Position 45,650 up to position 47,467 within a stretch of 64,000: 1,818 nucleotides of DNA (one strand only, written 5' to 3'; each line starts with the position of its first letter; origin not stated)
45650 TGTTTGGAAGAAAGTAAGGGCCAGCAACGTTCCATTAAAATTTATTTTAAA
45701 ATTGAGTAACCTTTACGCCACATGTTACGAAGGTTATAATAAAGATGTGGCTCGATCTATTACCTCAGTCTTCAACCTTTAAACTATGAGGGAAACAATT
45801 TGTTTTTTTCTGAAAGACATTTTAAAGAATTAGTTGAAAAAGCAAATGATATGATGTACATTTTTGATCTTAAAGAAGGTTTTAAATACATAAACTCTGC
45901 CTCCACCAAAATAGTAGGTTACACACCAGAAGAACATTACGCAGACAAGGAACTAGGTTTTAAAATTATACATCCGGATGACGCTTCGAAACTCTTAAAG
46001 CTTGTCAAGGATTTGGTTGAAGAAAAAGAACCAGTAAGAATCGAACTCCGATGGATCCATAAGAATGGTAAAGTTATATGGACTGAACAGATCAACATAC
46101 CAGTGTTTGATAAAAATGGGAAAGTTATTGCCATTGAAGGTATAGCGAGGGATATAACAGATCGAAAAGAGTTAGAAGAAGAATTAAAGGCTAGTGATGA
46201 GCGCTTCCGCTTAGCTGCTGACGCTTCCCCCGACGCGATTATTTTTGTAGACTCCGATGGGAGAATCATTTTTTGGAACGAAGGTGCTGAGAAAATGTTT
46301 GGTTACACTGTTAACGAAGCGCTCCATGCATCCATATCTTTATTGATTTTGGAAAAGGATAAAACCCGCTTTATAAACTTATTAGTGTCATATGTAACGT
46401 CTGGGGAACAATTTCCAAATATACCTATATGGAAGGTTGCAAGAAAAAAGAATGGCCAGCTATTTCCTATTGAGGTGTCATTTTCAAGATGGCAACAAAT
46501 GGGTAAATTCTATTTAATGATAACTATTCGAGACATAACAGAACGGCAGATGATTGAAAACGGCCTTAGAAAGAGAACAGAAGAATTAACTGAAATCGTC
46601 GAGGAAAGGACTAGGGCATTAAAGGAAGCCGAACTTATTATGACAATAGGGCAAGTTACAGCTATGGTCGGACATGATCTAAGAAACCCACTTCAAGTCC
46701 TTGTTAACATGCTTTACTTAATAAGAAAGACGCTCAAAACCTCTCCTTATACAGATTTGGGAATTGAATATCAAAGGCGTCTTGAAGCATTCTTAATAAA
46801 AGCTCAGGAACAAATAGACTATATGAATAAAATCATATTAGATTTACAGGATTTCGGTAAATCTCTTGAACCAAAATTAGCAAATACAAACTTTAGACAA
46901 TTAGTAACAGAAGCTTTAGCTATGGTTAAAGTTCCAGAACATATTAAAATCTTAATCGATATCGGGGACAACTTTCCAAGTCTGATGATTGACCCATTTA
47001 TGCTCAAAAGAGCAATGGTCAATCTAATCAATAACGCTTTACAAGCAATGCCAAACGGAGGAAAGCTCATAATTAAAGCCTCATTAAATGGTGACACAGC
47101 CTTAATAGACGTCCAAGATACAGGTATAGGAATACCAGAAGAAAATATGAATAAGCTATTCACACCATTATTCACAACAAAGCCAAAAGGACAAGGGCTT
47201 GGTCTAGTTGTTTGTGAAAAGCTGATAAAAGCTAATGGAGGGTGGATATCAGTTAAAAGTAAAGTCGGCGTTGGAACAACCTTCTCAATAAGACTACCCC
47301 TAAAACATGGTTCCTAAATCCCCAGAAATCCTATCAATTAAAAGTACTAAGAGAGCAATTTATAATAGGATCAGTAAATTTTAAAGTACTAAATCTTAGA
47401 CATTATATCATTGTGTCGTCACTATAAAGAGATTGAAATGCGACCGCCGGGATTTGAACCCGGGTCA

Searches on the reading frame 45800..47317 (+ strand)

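Call 52: search_protein_families(library=pfam, max_evalue=0.00001, proteins=[window:45800-47317:+])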
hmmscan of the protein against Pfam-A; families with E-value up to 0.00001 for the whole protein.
window:45800-47317:+ (505 aa): 7 families
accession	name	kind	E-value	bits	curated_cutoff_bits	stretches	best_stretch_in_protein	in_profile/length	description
PF13426.13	PAS_9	-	9.3e-26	90.6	27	2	144-248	1-103/103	PAS domain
PF08447.18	PAS_3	-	1.5e-25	89.7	25.6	1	30-116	3-89/89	PAS fold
PF00989.32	PAS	-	1.6e-25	89.7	22.6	2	134-246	1-113/113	PAS fold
PF02518.31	HATPase_c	-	5.6e-25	88.4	26.4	1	398-502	2-110/111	Histidine kinase-, DNA gyrase B-, and HSP90-like ATPase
PF08448.16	PAS_4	-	1.8e-19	70.4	23.1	2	13-124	2-110/110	PAS fold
PF13188.13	PAS_8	-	1.5e-15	56.9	21.8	1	134-175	1-42/65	PAS domain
PF00512.31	HisKA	-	2.1e-06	28.1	26.9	1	284-354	3-62/66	His Kinase A (phospho-acceptor) domain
